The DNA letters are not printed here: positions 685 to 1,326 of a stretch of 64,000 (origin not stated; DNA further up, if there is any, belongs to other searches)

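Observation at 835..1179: Receiver-less Spo0A effector-domain gene at the attL end, positioned for read-through from the cotJ operon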

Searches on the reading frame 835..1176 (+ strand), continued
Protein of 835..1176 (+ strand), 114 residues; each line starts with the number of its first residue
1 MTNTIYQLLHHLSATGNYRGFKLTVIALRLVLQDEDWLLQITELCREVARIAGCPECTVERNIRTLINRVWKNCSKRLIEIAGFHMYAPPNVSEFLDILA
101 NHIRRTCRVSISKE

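Call 43: predict_structure(alignment_id=A1)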
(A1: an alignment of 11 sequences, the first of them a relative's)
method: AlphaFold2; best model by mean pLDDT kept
length: 114 residues; sequences in the alignment: 11
mean_pLDDT: 88.9   pTM: 0.84
mean pLDDT of the five models: 88.9, 88.7, 88.2, 88.1, 87.9
residues with pLDDT >= 90: 82; 70-90: 23; 50-70: 5; < 50: 4
segments of 3 or more residues with pLDDT < 50: 111-114
pLDDT, mean of each block of 10 residues (from residue 1): 83 84 95 88 95 94 95 94 93 96 79 42
secondary structure, 60 per line:
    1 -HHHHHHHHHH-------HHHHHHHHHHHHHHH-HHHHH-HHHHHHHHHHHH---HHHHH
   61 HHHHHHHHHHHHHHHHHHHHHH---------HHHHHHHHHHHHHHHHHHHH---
elements in order: H2-11 H19-33 H35-39 H41-52 H56-82 H92-111

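Call 48: fold_search(model_id=the predicted structure, library=pdb)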
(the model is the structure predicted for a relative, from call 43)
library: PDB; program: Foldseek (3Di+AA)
matches with E <= 10: 94; with E <= 0.001: 3
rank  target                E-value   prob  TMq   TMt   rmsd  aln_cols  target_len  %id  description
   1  1fc3_A                8.0e-05  1.00  0.83  0.80   1.7       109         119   24  THE CRYSTAL STRUCTURE OF TRANS-ACTIVATION DOMAIN OF THE SPORULATION RESPONSE REGULATOR, SPO0A (released 2000-11-08)
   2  1fc3_C                6.7e-04  1.00  0.81  0.80   1.8       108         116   24  THE CRYSTAL STRUCTURE OF TRANS-ACTIVATION DOMAIN OF THE SPORULATION RESPONSE REGULATOR, SPO0A (released 2000-11-08)
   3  1lq1_D                8.8e-04  1.00  0.82  0.87   1.7       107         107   23  DNA Complexed Structure of the Key Transcription Factor Initiating Development in Sporulation Bacteria (released 2002-08-23)
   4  1lq1_A                1.4e-03  1.00  0.81  0.86   2.0       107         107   22  DNA Complexed Structure of the Key Transcription Factor Initiating Development in Sporulation Bacteria (released 2002-08-23)
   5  1fc3_B                1.5e-03  1.00  0.76  0.86   2.4       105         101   24  THE CRYSTAL STRUCTURE OF TRANS-ACTIVATION DOMAIN OF THE SPORULATION RESPONSE REGULATOR, SPO0A (released 2000-11-08)
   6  1lq1_B                2.6e-03  1.00  0.80  0.88   1.9       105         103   24  DNA Complexed Structure of the Key Transcription Factor Initiating Development in Sporulation Bacteria (released 2002-08-23)
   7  1lq1_C                4.5e-03  1.00  0.83  0.85   1.8       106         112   24  DNA Complexed Structure of the Key Transcription Factor Initiating Development in Sporulation Bacteria (released 2002-08-23)
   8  4x82_A                6.1e-01  0.16  0.28  0.16  12.9       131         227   18  Crystal Structure of the Extracellular Domain of ZIP4 (released 2016-06-15)
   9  3nnr                  1.7e+00  0.18  0.33  0.21  13.6       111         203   11  Crystal structure of a TetR-family transcriptional regulator (Maqu_3571) from MARINOBACTER AQUAEOLEI VT8 at 2.49 A resol (released 2010-07-28)
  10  4yqx_A                1.8e+00  0.08  0.26  0.24  11.7       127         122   16  Mouse IL-2 Bound to JES6-1 scFv Fragment (released 2015-07-01)
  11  4yqx_M                2.6e+00  0.06  0.22  0.21  11.6       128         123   17  Mouse IL-2 Bound to JES6-1 scFv Fragment (released 2015-07-01)
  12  7trv_B                2.9e+00  0.11  0.27  0.32   8.5        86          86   16  Crystal Structure of the DNA-Binding Domain of the LysR family Transcriptional Regulator YfbA from Yersinia pestis (released 2022-02-09)
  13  8hbe_A                3.1e+00  0.08  0.27  0.08  10.7       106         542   18  Structure of human soluble guanylate cyclase in the inactive state at 3.1 angstrom (released 2023-04-19)
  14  7tgh_T5               3.3e+00  0.07  0.20  0.18  14.9        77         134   16  Cryo-EM structure of respiratory super-complex CI+III2 from Tetrahymena thermophila (released 2022-04-06)
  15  9dt4_B                4.1e+00  0.11  0.33  0.21  10.3        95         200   17  Crystal structure of the engineered sulfonylurea repressor CsR (L4.2-20), apo form (released 2025-10-08)
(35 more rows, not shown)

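Call 50: search_protein_representatives(alignment_id=A1)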
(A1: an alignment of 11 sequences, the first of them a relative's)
Query: 11 sequences, 115 profile positions. Proteins with E-value up to 0.001 (for the whole library): 7251; up to 1e-10: 1525; up to 1e-30: 6. The best 150 are listed.
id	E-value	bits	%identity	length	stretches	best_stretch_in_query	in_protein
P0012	5.8e-43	161.5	-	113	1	2-112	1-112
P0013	2.0e-39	150.1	-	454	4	4-101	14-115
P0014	1.3e-38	147.5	-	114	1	1-113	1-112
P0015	6.2e-38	145.3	-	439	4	3-99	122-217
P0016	3.4e-35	136.5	-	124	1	1-110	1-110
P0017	4.9e-32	126.3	-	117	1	1-107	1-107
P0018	1.4e-30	121.6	-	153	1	2-108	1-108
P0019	2.8e-30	120.7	-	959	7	4-98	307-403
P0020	3.2e-30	120.5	-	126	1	1-107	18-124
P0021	3.6e-30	120.3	-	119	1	2-108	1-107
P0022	2.8e-29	117.5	-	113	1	1-108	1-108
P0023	1.1e-28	115.6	-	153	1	2-111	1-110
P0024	1.5e-28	115.1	-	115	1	1-109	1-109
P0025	1.9e-28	114.7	-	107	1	2-108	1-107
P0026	2.0e-28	114.7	-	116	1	4-110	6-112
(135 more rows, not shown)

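Call 70: find_related_loci(query=P0001, collection=metagenome_contigs, flank=4000)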
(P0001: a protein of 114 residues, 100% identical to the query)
Query P0001 (114 aa) in metagenome_contigs; peptide patterns used: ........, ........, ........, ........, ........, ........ (x = any residue, [..] = any of these).
135 stretches matched a pattern, but none encodes a relative of the query by tblastn (E <= 1e-3).

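Call 71: find_related_loci(query=A1, collection=metagenome_contigs, flank=4000)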
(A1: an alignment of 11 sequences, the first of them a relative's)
Query A1 (114 aa) in metagenome_contigs; peptide patterns used: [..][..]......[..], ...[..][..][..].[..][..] (x = any residue, [..] = any of these).
505 stretches matched a pattern; 114 encode a relative of the query (tblastn E <= 1e-3); the best 80 are kept; 80 distinct loci.
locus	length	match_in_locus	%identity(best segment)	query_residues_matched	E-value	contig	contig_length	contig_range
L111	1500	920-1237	46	2-106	1e-23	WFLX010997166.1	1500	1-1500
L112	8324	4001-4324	40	4-110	2e-21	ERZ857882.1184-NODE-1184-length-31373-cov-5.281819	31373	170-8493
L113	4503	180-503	40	4-110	3e-21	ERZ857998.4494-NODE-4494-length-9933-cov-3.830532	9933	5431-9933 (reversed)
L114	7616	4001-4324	44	1-105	1e-19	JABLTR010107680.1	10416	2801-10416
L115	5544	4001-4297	40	1-99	8e-18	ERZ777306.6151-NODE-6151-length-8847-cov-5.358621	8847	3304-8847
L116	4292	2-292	38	4-99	6e-17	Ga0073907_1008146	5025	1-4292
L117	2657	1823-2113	38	4-99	6e-17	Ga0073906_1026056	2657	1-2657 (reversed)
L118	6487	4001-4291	38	4-99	6e-17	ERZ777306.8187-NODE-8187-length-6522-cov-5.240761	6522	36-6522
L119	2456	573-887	40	2-105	7e-17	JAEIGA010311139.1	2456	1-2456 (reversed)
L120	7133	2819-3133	40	1-104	1e-16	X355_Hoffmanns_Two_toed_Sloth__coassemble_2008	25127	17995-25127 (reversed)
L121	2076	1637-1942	39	5-104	2e-16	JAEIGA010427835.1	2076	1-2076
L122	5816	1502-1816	38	2-105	3e-16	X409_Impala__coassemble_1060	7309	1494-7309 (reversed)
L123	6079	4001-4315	39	3-105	7e-16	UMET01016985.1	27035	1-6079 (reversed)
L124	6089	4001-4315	39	3-105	7e-16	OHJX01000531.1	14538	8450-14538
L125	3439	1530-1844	39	3-105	7e-16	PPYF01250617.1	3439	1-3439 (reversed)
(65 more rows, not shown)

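Call 73: find_encoding_contigs(protein=P0002, flank=3000, max_places=3)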
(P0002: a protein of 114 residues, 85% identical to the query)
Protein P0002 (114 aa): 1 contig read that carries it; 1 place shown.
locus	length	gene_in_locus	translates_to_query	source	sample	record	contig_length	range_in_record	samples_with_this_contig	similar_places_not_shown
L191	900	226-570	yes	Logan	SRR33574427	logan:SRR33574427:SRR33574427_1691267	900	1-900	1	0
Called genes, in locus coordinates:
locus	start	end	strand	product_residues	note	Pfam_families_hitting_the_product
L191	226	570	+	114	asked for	PF08769:Spo0A_C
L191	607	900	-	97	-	?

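Call 74: find_encoding_contigs(protein=P0005, flank=3000, max_places=3)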
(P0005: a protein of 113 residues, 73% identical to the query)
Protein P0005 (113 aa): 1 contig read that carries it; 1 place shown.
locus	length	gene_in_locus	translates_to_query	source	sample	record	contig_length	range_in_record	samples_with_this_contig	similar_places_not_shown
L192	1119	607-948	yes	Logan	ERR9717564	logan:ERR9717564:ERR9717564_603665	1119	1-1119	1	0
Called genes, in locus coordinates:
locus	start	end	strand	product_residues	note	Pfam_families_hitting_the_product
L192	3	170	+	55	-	?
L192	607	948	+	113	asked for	PF08769:Spo0A_C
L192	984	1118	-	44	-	?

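Call 75: find_encoding_contigs(protein=P0006, flank=5000, max_places=3)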
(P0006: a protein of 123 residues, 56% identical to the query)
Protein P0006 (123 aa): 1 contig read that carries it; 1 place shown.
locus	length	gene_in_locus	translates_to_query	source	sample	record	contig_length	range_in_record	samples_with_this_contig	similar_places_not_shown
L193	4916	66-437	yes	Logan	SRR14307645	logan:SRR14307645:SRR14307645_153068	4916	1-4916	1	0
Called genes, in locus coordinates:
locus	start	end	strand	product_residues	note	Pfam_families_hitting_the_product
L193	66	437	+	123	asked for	PF08769:Spo0A_C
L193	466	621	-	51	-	PF21847:DUF6906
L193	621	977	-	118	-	-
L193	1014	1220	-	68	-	PF13443:HTH_26 (weak)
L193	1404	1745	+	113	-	-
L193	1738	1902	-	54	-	-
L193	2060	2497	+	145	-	PF01381:HTH_3 (weak)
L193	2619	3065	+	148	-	-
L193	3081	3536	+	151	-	-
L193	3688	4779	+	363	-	PF00589:Phage_integrase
